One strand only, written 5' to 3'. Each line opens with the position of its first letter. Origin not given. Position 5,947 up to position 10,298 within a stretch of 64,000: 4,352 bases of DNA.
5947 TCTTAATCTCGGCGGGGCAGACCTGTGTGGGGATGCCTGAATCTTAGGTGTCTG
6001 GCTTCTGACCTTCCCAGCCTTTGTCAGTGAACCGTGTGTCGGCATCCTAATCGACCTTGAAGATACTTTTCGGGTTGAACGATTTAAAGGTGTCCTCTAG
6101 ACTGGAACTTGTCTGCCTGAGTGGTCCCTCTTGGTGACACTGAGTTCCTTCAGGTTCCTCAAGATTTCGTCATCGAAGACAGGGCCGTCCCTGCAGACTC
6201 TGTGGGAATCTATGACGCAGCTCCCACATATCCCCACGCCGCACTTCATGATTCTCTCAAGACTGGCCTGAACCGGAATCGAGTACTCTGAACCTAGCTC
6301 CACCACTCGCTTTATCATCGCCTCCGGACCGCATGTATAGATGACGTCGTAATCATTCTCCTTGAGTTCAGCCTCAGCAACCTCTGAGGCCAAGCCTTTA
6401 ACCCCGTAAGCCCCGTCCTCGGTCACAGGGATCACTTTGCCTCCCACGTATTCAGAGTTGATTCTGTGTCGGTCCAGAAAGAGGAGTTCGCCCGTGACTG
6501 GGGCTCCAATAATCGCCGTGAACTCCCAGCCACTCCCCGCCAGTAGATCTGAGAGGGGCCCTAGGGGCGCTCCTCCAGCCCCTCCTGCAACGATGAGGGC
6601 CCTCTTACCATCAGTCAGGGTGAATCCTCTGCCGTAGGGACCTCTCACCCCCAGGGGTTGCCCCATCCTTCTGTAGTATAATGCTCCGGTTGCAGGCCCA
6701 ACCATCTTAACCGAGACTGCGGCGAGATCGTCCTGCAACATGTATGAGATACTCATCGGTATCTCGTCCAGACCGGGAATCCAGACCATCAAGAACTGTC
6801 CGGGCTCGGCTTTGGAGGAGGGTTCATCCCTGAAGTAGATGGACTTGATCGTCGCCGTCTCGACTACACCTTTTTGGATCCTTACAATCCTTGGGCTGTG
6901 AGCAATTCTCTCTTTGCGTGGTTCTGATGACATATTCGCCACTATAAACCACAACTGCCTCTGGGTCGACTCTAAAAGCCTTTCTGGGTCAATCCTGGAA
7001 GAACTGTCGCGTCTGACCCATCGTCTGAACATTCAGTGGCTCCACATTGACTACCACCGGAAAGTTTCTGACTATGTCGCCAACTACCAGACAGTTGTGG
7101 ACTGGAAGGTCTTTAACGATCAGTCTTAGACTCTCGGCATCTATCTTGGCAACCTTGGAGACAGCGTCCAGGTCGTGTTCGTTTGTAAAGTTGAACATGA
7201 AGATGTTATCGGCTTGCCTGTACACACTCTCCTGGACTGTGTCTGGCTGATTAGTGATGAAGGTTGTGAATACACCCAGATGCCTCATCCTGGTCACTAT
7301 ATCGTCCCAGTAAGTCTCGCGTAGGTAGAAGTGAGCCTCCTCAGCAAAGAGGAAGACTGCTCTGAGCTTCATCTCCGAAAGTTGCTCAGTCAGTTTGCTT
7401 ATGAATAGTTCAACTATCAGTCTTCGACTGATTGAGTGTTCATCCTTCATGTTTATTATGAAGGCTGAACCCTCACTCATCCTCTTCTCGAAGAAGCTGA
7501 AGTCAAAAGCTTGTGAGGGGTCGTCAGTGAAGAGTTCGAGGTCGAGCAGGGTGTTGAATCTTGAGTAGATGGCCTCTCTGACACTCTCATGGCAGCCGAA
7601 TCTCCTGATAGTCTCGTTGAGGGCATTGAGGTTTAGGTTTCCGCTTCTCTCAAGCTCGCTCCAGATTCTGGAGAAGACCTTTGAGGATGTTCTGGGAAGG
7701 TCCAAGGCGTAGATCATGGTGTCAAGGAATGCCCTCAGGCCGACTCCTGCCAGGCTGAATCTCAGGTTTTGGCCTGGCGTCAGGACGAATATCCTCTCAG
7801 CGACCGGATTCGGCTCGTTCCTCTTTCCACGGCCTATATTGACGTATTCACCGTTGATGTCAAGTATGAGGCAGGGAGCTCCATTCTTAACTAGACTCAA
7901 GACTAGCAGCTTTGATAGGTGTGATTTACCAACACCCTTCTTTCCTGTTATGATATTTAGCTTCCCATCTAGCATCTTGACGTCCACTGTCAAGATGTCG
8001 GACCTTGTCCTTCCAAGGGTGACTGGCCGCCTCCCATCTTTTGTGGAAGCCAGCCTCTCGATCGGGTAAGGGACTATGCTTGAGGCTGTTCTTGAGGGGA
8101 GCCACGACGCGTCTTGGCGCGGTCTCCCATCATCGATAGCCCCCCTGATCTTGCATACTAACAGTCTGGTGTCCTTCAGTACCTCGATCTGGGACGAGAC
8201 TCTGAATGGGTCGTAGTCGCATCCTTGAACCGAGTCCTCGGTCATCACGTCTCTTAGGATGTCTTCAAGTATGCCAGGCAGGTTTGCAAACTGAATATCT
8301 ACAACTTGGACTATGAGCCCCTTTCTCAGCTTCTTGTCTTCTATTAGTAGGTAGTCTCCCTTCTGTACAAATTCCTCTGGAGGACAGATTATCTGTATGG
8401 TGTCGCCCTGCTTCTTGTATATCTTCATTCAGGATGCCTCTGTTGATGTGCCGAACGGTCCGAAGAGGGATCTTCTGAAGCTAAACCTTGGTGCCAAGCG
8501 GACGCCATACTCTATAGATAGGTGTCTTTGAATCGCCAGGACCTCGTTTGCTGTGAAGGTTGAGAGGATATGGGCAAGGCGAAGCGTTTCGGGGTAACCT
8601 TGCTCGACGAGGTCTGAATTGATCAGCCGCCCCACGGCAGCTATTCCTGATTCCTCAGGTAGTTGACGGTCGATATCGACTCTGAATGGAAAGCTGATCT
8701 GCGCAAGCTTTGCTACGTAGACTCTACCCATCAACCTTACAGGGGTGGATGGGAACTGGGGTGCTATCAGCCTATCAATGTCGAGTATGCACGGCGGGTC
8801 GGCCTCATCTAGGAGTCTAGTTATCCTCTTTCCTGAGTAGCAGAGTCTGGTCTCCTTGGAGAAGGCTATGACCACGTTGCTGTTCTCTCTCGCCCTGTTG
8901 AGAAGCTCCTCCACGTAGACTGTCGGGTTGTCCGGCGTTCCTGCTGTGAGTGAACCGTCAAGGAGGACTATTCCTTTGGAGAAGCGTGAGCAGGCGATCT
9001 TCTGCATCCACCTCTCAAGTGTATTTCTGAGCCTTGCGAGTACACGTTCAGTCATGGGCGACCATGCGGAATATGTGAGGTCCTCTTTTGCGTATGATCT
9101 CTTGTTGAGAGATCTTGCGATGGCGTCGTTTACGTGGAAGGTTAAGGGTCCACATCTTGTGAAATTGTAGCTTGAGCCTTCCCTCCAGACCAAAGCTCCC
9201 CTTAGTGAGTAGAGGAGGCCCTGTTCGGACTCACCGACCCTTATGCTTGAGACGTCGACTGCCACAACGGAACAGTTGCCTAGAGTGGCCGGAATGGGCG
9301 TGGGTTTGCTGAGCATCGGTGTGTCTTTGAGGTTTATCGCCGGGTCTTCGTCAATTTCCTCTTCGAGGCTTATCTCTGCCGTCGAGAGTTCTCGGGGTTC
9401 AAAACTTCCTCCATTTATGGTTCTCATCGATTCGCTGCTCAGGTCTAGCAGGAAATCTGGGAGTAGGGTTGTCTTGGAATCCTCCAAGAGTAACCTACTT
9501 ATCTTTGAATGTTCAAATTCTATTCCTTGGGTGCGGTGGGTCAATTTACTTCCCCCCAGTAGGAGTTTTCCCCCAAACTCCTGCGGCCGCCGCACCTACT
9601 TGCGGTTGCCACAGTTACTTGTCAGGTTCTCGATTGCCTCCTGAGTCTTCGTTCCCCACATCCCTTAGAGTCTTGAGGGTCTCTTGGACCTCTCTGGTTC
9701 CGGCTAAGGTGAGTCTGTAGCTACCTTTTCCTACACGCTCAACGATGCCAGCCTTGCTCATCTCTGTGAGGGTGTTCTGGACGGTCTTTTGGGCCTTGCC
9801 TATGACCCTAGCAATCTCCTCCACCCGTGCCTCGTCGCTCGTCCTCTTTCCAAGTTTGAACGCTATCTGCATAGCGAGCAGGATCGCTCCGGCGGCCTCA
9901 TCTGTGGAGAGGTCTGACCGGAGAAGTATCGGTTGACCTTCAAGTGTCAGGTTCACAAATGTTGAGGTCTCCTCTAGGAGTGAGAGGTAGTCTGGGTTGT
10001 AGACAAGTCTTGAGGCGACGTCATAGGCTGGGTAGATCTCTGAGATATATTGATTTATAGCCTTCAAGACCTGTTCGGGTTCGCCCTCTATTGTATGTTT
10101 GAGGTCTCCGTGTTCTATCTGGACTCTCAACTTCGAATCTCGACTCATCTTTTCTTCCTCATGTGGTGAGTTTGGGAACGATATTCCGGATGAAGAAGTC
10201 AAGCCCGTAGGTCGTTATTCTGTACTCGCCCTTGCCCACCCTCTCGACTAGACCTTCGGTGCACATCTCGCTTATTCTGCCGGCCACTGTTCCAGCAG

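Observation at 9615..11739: Four tandem, divergent paralogues of a small beta-domain plus winged-helix protein immediately upstream of and co-directional with nurA-herA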

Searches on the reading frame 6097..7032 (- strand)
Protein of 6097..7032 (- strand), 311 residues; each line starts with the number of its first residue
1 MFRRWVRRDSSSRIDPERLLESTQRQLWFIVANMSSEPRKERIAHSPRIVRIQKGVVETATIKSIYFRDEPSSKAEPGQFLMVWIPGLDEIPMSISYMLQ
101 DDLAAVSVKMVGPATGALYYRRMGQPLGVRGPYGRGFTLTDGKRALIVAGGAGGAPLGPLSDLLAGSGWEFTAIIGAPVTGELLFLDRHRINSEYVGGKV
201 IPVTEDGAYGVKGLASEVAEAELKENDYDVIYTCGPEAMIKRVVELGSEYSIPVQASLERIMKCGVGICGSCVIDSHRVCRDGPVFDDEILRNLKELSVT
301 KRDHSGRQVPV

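Call 3: search_protein_families(library=pfam, proteins=[window:6097-7032:-], max_evalue=1)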
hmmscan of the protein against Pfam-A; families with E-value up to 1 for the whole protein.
window:6097-7032:- (311 aa): 4 families
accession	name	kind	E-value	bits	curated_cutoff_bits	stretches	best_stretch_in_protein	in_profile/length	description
PF10418.14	DHODB_Fe-S_bind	-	2.2e-12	46.9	23.9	1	259-289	1-38/41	Iron-sulfur cluster binding domain of dihydroorotate dehydrogenase B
PF22290.1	DmmA-like_N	-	0.053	14.4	33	0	231-253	98-120/124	Dimethylamine monooxygenase subunit DmmA-like, N-terminal domain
PF00175.26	NAD_binding_1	-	0.06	14.4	22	1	170-243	27-107/109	Oxidoreductase NAD-binding domain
PF19761.4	DUF6248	-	0.13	12.6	26.7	1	257-281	42-66/155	Family of unknown function (DUF6248)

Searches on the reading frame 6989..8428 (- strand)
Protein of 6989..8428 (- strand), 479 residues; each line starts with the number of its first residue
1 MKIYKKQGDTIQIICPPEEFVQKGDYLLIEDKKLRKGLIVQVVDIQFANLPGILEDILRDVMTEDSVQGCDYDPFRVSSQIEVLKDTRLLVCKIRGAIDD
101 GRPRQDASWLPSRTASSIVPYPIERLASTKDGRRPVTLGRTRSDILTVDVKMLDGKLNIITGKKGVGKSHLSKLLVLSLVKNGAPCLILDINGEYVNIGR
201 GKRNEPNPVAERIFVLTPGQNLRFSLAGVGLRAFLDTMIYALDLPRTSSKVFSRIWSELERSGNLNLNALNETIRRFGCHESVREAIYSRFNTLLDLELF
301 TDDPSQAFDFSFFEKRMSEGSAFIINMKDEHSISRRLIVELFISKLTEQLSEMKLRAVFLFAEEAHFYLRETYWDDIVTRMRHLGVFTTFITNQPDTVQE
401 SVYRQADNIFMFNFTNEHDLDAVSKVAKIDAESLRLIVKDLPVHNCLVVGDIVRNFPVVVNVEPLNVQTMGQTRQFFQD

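Call 3: search_protein_families(library=pfam, proteins=[window:6989-8428:-], max_evalue=1)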
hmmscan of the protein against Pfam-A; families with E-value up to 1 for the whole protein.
window:6989-8428:- (479 aa): 10 families
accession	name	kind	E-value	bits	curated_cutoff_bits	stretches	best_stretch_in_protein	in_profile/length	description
PF01935.23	DUF87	-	4.4e-13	50.3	23.2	1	158-343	26-217/220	Helicase HerA, central domain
PF00702.32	Hydrolase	-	0.00058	20.7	26.4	1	347-454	77-182/191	haloacid dehalogenase-like hydrolase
PF13401.12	AAA_22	-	0.0041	17.9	27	1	159-209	9-33/130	AAA domain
PF20720.3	nSTAND3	-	0.0053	16.9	27.2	1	157-188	19-50/155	Novel STAND NTPase 3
PF10609.15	ParA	-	0.0067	16.3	27.1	1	156-191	5-40/246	NUBPL iron-transfer P-loop NTPase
PF12846.13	AAA_10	-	0.031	13.7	27.5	1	159-197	25-63/362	AAA-like domain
PF10412.15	TrwB_AAD_bind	-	0.063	12.6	20.5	1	159-197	19-57/387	Type IV secretion-system coupling protein DNA-binding domain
PF05872.18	HerA_C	-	0.075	12.1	22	0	158-201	24-67/502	Helicase HerA-like C-terminal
PF13481.12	AAA_25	-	0.25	11.4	27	1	153-188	30-65/195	AAA domain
PF24883.2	NPHP3_N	-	0.27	11.9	24.8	1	156-187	23-54/164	Nephrocystin 3, N-terminal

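Call 6: search_protein_families(library=padloc, proteins=[window:6989-8428:-], max_evalue=1)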
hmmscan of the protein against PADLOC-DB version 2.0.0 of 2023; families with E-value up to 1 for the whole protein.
window:6989-8428:- (479 aa): 14 families
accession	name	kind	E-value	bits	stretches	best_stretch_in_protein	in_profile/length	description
PDLC04140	mad8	-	9.6e-17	59.5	1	136-475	4-312/314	mads_8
PDLC04105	HerA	-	3.6e-11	40.3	2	353-478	415-551/576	-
PDLC02185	HerA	-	4.3e-11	40.2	2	338-463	428-562/585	-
PDLC04100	HerA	-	1.5e-10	38.4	2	338-464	422-557/580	-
PDLC04103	HerA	-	5e-08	29.7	2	373-462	468-556/579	-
PDLC04097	HerA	-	5.5e-08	29.9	1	374-466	505-596/618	-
PDLC04104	HerA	-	3.6e-05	20.7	1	377-478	252-352/379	-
PDLC04106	HerA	-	3.9e-05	20.4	2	375-478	542-644/667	-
PDLC04102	HerA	-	0.00013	18.4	1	358-464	506-621/654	-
PDLC02188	HerA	-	0.0013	15.7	1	377-468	458-548/578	-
PDLC03859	LmuB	-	0.0091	13.2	1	150-179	19-48/611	-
PDLC01055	HerA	-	0.0092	12.8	1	160-197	162-201/532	Type III coevolved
PDLC03878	NsnB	-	0.014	13.2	1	156-202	22-68/345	-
PDLC00305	PtuA1|PtuA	-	0.032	11.6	1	147-176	16-44/392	AAA ATPase domain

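Call 7: search_protein_families(library=ncbifam, proteins=[window:6989-8428:-], max_evalue=1)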
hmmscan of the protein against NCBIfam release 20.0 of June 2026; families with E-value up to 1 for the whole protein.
window:6989-8428:- (479 aa): 12 families
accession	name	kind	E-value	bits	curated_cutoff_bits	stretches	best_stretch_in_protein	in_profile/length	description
NF042943.1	HerA_antiphage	equivalog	4.3e-10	38.8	800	2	338-462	416-549/566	anti-phage-associated helicase HerA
NF053655.1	CedD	equivalog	5.3e-07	28.7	600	1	160-415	226-480/527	DNA-translocating ATPase CedD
NF040937.1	HerA_Thermprot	equivalog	5.4e-05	21.8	800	1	147-471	133-470/487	DNA double-strand break repair helicase HerA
NF058610.1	epi_export_YydI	equivalog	0.0033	17.1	240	1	148-179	19-50/209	YydI family epipeptide exporter ATP-binding subunit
NF041136.1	MrpORP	equivalog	0.0036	16.6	450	1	154-192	5-43/365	iron-sulfur cluster carrier protein MrpORP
NF045975.1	VirB4_plasma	equivalog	0.0074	14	590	1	159-199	519-559/894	Mbov_0397 family ICE element conjugal transfer ATPase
NF045971.1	conju_CD1110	equivalog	0.0084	14.4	325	1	144-200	404-461/752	VirB4-like conjugal transfer ATPase, CD1110 family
NF042944.1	HerA_antiphage_2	equivalog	0.0092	14.8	850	1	377-468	458-548/576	anti-phage-associated helicase HerA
NF047389.1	ATPase_Sll1717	subfamily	0.027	13.6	75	1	152-191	26-63/454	P-loop ATPase, Sll1717 family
NF008669.0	PRK11670.1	equivalog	0.052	12.4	348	1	154-191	107-144/369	iron-sulfur cluster carrier protein ApbC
NF053622.1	ATPseBagAMYCTU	equivalog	0.06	12.8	400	1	155-211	7-62/325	ATPase BagA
NF006744.0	PRK09270.1-3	equivalog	0.11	12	281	1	141-195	9-64/213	nucleoside/nucleotide kinase family protein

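Call 30: search_solved_structures(query=window:6989-8428:-, max_evalue=0.01)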
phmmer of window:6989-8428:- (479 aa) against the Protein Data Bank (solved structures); distinct sequences matched with E-value up to 0.01: 3.
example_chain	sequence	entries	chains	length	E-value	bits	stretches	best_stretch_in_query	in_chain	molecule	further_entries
8j4u_M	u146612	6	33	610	4.4e-07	32.2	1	309-463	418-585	Nucleoside triphosphate hydrolase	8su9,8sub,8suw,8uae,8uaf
9c1m_M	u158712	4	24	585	9.2e-05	24.6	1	335-476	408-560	ATP-binding protein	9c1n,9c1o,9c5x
4d2i_A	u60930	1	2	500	0.00027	23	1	160-471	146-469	HERA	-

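Call 41: find_homologous_proteins(query=window:6989-8428:-, max_evalue=1e-10)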
Query window:6989-8428:- (479 aa): 2460 proteins with E <= 1e-10 among 8000 candidates; the best 120 are listed.
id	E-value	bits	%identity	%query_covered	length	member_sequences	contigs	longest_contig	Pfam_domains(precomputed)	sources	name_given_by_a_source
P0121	0.0e+0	1062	99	100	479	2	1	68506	PF01935.24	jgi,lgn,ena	-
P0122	5.7e-267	904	83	100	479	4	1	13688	PF00702.33,PF01935.24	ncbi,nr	ncbi:ATP-binding protein [Candidatus Bathyarchaeota archaeon]|nr:ATP-binding protein [Candidatus Bat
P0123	1.7e-266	902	85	96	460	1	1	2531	PF01935.24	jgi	jgi:DNA helicase HerA-like ATPase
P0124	1.1e-265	900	84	96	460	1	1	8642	PF01935.24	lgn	-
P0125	2.8e-265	898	82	98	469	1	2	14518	PF01935.24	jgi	jgi:DNA helicase HerA-like ATPase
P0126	1.1e-263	893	84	96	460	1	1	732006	PF01935.24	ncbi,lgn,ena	-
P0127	2.0e-263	892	83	98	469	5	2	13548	PF01935.24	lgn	-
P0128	5.8e-263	891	80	100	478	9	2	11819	PF01935.24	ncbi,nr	ncbi:ATP-binding protein [Candidatus Bathyarchaeota archaeon]|nr:ATP-binding protein [Candidatus Bat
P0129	5.0e-254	861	78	100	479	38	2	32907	PF01935.24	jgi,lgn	jgi:DNA helicase HerA-like ATPase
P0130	7.6e-254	861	84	93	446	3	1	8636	PF01935.24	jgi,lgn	-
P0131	9.4e-251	850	82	93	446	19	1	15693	PF01935.24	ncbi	-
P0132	4.4e-247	838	81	93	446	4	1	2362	PF01935.24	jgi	-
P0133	1.0e-211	722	67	100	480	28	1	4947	PF01935.24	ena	-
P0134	2.6e-199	681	64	100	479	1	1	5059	PF01935.24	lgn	-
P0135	2.9e-199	681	63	100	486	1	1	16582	PF01935.24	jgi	jgi:hypothetical protein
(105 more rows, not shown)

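Call 99: search_protein_families(library=phrogs, proteins=[window:6989-8428:-], max_evalue=0.001)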
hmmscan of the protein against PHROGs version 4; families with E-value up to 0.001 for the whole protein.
window:6989-8428:- (479 aa): 3 families
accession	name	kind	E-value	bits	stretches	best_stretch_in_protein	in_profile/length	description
phrog_7035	-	unknown function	8.4e-16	58.5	1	311-463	439-606/969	-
phrog_2666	-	head and packaging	1.9e-13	51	1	350-451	417-520/555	terminase large subunit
phrog_5156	-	unknown function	9.8e-08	31.5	1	279-428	573-735/824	-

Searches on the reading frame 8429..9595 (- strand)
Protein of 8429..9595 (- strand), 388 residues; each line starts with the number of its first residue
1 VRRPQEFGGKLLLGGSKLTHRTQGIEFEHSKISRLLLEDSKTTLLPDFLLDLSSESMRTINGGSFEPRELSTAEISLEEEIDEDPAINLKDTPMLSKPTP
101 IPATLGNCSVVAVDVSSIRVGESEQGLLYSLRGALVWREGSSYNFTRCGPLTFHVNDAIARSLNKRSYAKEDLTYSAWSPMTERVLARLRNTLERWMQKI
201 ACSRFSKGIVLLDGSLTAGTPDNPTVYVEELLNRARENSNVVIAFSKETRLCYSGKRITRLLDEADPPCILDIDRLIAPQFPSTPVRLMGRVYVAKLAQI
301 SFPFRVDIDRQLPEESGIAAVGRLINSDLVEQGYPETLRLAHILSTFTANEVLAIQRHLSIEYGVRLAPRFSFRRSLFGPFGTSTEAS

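Call 3: search_protein_families(library=pfam, proteins=[window:8429-9595:-], max_evalue=1)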
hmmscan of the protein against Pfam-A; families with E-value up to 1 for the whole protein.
window:8429-9595:- (388 aa): 1 family
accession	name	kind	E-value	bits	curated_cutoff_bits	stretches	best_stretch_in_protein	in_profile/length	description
PF09376.16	NurA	-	1.5e-07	31.6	21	1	167-342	60-249/254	NurA domain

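Call 6: search_protein_families(library=padloc, proteins=[window:8429-9595:-], max_evalue=1)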
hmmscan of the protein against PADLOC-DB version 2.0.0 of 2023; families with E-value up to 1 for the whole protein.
window:8429-9595:- (388 aa): 0 families

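Call 7: search_protein_families(library=ncbifam, proteins=[window:8429-9595:-], max_evalue=1)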
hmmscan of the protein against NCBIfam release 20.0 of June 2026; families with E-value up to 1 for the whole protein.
window:8429-9595:- (388 aa): 0 families

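Call 31: search_solved_structures(query=window:8429-9595:-, max_evalue=1)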
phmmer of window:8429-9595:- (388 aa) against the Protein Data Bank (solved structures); distinct sequences matched with E-value up to 1: 0.

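Call 99: search_protein_families(library=phrogs, proteins=[window:8429-9595:-], max_evalue=0.001)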
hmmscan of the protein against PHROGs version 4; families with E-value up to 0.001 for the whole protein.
window:8429-9595:- (388 aa): 0 families

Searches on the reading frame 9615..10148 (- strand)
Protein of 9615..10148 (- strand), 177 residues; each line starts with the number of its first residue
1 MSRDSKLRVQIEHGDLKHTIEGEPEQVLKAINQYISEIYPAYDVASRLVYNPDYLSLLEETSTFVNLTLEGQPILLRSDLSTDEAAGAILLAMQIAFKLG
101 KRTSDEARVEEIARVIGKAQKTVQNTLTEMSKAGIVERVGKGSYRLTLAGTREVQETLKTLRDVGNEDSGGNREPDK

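Call 3: search_protein_families(library=pfam, proteins=[window:9615-10148:-], max_evalue=1)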
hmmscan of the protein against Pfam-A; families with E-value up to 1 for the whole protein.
window:9615-10148:- (177 aa): 22 families
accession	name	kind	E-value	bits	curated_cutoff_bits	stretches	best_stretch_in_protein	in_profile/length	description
PF25213.1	HVO_A0261_N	-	9.6e-06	25.8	35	1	105-167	23-84/86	HVO_A0261 N-terminal domain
PF25212.1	HVO_A0114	-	9e-05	22.6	27.6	1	106-143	36-73/84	HVO_A0114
PF13338.12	AbiEi_4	-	0.00012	22.5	25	1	108-147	15-49/49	Transcriptional regulator, AbiEi antitoxin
PF01978.25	TrmB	-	0.00015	22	25.6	1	105-141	21-57/68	Sugar-specific transcriptional regulator TrmB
PF13545.12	HTH_Crp_2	-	0.00044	20.6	27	1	106-142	22-58/70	Crp-like helix-turn-helix domain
PF12840.13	HTH_20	-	0.0038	17.6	27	1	102-139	14-51/51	Helix-turn-helix domain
PF01638.23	HxlR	-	0.0041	17.4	20.8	1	105-167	17-85/91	HxlR-like helix-turn-helix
PF01325.25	Fe_dep_repress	-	0.0055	17.3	26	1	103-140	19-56/60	Iron dependent repressor, N-terminal DNA binding domain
PF03444.21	HrcA_DNA-bdg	-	0.012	15.7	21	1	100-155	17-74/79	Winged helix-turn-helix transcription repressor, HrcA DNA-binding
PF14338.12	Mrr_N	-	0.013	16.1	29.5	1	118-152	49-83/87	Mrr N-terminal domain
PF02082.26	Rrf2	-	0.015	15.9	30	1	92-147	8-66/132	Iron-dependent Transcriptional regulator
PF24270.1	HTH_Cmi2_C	-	0.02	15.6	27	1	104-141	86-123/125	Cmi2, C-terminal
PF00013.35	KH_1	-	0.02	15.1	21.5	0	111-161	10-64/66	KH domain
PF01022.26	HTH_5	-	0.022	15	22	1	106-137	15-46/47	Bacterial regulatory protein, arsR family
PF12802.13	MarR_2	-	0.045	14.4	27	1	107-139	21-53/61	MarR family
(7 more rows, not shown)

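Call 6: search_protein_families(library=padloc, proteins=[window:9615-10148:-], max_evalue=1)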
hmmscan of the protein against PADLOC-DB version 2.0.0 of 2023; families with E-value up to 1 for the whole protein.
window:9615-10148:- (177 aa): 19 families
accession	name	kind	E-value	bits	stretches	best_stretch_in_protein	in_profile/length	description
PDLC01850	CARF3--CARF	-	8.8e-09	33.5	1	105-150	158-204/209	-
PDLC01044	Csa3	-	1.4e-06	26.4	1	104-150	147-190/194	Type I-A associated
PDLC01879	CARF3--CARF_TM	-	2e-06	25.6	1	98-151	168-214/222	-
PDLC01434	CasR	-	4.1e-06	24.8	1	105-144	140-180/191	"CAS-I,CAS-II,CAS-III,CAS-IV,CAS-V,CAS-VI; associated_signaling"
PDLC01268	CasR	-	2.8e-05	22.2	1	106-146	137-176/179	"CAS-I,CAS-II,CAS-III,CAS-IV,CAS-V,CAS-VI; associated_signaling"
PDLC01720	Csa3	-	3.8e-05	22.2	1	102-174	39-115/118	Csa3_1_CAS-I-II-III-IV-V-VI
PDLC01857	CARF3--CARF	-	9.8e-05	20.1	1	104-142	141-179/201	-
PDLC02267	AbiEi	-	0.00017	19.1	1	94-147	8-61/252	AbiEi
PDLC01438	Csa3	-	0.00024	19.3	1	83-162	147-214/305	"CAS-I,CAS-II,CAS-III,CAS-IV,CAS-V,CAS-VI; associated_signaling"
PDLC02232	AbiEi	-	0.00043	18.2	1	109-153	23-67/177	AbiEi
PDLC01848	CARF3--CARF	-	0.0011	16.7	1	105-150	148-189/197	-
PDLC01858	CARF3--CARF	-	0.0038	15.2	1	68-144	129-195/204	-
PDLC02231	AbiEi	-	0.0066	14.2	1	125-156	34-65/280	AbiEi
PDLC04368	PDC-M05A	-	0.0073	14.1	1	104-143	27-66/201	-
PDLC02265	AbiEi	-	0.0078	14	1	119-158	24-63/198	AbiEi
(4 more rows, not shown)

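Call 7: search_protein_families(library=ncbifam, proteins=[window:9615-10148:-], max_evalue=1)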
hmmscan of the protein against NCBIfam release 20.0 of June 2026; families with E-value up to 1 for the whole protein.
window:9615-10148:- (177 aa): 10 families
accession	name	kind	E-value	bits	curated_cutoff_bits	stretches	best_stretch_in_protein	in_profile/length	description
TIGR01884.1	cas_HTH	subfamily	6.6e-05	22.4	60.2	1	106-142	156-193/202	CRISPR-associated CARF protein Csa3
NF033788.1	HTH_metalloreg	subfamily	0.0028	17.4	55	1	104-145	23-64/77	metalloregulator ArsR/SmtB family transcription factor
NF008273.0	PRK11050.1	equivalog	0.003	17.2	153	1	103-152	51-100/156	manganese-binding transcriptional regulator MntR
NF047376.1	TAA_AbiEi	equivalog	0.0042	16.8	150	1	109-153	23-68/172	type IV toxin-antitoxin system AbiEi family antitoxin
TIGR03879.1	near_KaiC_dom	domain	0.024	15.1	65.1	1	99-132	28-61/91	probable regulatory domain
NF053755.1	MsvR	equivalog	0.051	13.2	220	1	105-138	25-58/236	transcriptional factor MsvR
NF041413.1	ArsR_Rv2640c_fam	equivalog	0.066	13.6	155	1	101-146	53-98/118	Rv2640c family ArsR-like transcriptional regulator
NF053660.1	ORF80_fam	equivalog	0.069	13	95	1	95-138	7-48/70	ORF80 family leucine zipper DNA-binding protein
NF040939.2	trans_reg_lrs14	equivalog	0.089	12.8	90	1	103-139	33-69/103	Lrs14 family HTH-type transcriptional regulator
TIGR02944.1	suf_reg_Xantho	equivalog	0.13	12.7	110.65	1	97-148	16-69/130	SUF system Fe-S cluster assembly regulator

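Call 99: search_protein_families(library=phrogs, proteins=[window:9615-10148:-], max_evalue=0.001)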
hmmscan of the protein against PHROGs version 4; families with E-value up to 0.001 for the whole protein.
window:9615-10148:- (177 aa): 3 families
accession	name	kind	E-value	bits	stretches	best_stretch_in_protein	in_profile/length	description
phrog_2440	-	transcription regulation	0.0001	23.2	1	106-160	43-101/126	transcriptional regulator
phrog_11214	-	unknown function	0.00018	22.5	1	104-143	63-102/123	-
phrog_1687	-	transcription regulation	0.0009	20.3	0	105-146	79-121/162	MarR family transcrition regulator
